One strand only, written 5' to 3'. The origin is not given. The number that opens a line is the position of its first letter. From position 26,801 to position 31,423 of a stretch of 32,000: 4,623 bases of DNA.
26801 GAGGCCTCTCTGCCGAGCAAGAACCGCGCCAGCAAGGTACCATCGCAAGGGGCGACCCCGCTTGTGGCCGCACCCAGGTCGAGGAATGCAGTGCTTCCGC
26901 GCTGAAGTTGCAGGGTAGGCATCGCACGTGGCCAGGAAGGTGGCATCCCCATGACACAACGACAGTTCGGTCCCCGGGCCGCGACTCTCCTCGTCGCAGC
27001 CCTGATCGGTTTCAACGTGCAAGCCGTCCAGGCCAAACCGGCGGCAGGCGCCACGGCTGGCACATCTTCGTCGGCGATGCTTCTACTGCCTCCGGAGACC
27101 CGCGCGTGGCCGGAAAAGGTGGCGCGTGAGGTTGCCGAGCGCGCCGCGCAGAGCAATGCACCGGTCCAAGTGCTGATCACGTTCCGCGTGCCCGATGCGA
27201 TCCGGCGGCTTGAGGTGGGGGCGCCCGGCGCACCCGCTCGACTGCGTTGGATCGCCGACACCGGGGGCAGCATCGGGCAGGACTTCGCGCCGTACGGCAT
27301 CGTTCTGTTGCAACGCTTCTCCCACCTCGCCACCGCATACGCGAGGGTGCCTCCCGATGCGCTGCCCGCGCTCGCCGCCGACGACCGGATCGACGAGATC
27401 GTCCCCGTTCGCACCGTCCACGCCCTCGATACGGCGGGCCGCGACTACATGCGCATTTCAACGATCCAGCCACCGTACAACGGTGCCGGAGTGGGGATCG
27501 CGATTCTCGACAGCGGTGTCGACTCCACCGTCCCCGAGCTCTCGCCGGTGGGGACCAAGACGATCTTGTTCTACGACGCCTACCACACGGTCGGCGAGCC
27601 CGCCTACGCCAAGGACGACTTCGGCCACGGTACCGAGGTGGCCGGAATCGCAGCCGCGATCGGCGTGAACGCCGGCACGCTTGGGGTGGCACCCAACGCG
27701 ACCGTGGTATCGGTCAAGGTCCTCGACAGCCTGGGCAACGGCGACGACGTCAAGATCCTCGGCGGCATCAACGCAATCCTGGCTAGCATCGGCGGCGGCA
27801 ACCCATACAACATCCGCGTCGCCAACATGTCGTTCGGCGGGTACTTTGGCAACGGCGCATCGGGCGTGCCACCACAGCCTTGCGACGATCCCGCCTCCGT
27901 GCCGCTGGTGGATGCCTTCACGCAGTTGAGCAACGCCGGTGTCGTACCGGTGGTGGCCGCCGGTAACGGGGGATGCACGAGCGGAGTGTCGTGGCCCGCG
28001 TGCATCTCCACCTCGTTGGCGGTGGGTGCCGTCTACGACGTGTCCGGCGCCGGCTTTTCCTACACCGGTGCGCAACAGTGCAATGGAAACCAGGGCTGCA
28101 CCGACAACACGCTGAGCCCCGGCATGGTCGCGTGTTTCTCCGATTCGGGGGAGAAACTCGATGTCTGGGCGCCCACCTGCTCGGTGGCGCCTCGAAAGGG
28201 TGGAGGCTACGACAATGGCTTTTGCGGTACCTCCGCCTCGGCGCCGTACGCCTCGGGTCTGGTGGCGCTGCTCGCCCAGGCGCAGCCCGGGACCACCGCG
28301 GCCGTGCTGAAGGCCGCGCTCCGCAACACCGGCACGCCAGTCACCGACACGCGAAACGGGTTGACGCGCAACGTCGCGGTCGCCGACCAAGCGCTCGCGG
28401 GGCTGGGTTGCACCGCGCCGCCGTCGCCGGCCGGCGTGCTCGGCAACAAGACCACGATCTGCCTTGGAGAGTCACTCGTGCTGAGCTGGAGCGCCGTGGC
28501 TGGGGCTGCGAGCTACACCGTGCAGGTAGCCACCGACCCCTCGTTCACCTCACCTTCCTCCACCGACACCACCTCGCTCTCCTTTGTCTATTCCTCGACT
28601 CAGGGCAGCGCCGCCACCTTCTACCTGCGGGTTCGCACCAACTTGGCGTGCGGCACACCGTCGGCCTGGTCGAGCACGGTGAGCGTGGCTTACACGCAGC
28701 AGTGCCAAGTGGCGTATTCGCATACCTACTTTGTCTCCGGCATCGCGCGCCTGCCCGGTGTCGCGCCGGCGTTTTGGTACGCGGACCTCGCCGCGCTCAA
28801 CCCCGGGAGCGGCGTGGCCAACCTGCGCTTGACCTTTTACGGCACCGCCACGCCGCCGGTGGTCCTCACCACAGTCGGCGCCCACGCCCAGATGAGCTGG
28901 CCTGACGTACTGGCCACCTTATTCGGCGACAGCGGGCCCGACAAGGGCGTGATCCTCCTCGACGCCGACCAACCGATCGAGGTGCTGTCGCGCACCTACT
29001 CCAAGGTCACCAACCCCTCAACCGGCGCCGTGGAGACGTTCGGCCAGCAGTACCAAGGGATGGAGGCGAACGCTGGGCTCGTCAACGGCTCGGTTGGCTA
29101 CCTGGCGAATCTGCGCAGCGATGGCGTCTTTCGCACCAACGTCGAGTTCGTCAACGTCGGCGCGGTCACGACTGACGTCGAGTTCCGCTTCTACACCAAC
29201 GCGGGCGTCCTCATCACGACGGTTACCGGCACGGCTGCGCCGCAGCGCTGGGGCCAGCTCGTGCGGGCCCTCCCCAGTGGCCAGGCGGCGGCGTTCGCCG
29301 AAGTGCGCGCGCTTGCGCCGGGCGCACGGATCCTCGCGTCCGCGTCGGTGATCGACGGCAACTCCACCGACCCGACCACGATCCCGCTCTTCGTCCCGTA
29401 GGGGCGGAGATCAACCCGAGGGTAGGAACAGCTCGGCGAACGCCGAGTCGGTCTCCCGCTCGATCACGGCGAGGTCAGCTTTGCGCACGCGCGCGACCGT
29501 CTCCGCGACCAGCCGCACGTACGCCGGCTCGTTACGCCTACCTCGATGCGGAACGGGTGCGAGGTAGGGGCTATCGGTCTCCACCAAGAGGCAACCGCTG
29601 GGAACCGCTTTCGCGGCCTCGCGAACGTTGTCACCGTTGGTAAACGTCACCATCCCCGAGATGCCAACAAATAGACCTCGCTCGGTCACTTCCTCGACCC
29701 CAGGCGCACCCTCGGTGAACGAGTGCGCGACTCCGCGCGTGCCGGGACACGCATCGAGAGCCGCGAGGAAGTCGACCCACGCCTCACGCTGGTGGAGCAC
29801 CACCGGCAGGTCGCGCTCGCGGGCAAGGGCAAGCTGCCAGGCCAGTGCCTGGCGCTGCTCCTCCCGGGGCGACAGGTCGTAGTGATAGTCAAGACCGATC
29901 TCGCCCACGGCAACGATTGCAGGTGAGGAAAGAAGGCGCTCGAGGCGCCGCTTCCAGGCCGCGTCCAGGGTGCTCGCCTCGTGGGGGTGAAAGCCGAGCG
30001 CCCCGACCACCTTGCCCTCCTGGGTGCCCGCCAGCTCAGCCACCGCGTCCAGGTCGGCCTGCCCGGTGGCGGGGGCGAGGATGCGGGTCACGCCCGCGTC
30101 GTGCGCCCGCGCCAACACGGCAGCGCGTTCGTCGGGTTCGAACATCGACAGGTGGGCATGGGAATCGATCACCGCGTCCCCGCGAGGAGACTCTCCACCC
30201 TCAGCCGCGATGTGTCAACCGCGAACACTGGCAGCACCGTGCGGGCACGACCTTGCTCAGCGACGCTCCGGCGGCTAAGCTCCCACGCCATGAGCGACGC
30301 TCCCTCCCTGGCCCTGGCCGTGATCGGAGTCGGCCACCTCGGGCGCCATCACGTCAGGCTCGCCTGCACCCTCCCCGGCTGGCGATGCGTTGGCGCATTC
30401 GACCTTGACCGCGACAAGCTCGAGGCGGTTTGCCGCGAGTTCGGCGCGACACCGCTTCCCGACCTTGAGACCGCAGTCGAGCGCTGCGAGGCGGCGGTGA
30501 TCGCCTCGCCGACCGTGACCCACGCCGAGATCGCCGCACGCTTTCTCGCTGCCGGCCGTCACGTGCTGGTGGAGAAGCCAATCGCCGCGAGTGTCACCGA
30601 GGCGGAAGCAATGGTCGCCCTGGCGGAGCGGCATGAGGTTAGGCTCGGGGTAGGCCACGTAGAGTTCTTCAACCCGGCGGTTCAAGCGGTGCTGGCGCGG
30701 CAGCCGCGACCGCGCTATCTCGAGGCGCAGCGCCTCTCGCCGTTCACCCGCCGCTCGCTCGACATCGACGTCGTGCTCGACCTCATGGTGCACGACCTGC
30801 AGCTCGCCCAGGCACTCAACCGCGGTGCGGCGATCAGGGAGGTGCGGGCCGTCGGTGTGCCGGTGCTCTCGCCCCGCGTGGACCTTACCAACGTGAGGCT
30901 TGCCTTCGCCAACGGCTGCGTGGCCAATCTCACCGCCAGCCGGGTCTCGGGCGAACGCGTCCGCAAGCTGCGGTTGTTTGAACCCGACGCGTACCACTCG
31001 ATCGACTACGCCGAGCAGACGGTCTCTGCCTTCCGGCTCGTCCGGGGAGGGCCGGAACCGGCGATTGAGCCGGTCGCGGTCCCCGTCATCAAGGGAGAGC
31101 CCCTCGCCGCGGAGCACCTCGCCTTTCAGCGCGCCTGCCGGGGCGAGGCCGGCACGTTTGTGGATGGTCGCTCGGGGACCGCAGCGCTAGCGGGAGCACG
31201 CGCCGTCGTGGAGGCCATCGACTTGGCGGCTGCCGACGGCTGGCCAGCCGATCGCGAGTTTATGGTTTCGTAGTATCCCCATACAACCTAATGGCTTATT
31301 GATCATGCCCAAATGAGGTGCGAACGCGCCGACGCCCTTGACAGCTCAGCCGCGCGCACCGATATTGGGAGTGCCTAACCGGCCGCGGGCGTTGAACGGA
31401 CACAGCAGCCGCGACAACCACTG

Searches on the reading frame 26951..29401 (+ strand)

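Call 8: search_protein_families(library=pfam, proteins=[window:26951-29401:+], max_evalue=0.001)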
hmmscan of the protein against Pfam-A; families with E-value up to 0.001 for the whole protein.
window:26951-29401:+ (816 aa): 1 family
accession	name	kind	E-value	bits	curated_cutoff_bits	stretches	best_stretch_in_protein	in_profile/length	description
PF00082.27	Peptidase_S8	-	4.3e-37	128.4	21.8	1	178-464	1-276/288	Subtilase family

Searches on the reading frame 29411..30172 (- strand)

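Call 8: search_protein_families(library=pfam, proteins=[window:29411-30172:-], max_evalue=0.001)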
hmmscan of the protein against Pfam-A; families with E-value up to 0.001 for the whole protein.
window:29411-30172:- (253 aa): 1 family
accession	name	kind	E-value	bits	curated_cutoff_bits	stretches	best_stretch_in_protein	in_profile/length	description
PF01026.27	TatD_DNase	-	5.3e-70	236.1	27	1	2-249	1-252/253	TatD related DNase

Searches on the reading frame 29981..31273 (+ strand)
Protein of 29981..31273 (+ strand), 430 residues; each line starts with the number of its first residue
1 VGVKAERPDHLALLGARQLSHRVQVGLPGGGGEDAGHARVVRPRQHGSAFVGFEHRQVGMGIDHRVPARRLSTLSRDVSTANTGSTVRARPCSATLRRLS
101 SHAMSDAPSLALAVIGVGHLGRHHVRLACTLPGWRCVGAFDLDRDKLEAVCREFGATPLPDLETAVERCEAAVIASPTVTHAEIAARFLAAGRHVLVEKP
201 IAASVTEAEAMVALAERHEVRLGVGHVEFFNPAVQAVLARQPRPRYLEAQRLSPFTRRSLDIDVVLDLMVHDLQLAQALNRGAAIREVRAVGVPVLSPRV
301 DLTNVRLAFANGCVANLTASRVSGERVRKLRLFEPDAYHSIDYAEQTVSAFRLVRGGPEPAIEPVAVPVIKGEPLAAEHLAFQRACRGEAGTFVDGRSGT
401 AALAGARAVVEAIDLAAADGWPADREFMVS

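Call 8: search_protein_families(library=pfam, proteins=[window:29981-31273:+], max_evalue=0.001)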
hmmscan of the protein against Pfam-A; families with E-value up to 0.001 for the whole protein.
window:29981-31273:+ (430 aa): 2 families
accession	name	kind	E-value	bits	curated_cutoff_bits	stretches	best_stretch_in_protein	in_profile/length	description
PF01408.29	GFO_IDH_MocA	-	1.9e-26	93.6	24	1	112-226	3-120/120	Oxidoreductase family, NAD-binding Rossmann fold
PF22725.1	GFO_IDH_MocA_C3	-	1.1e-05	25.9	27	1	246-326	30-109/124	GFO/IDH/MocA C-terminal domain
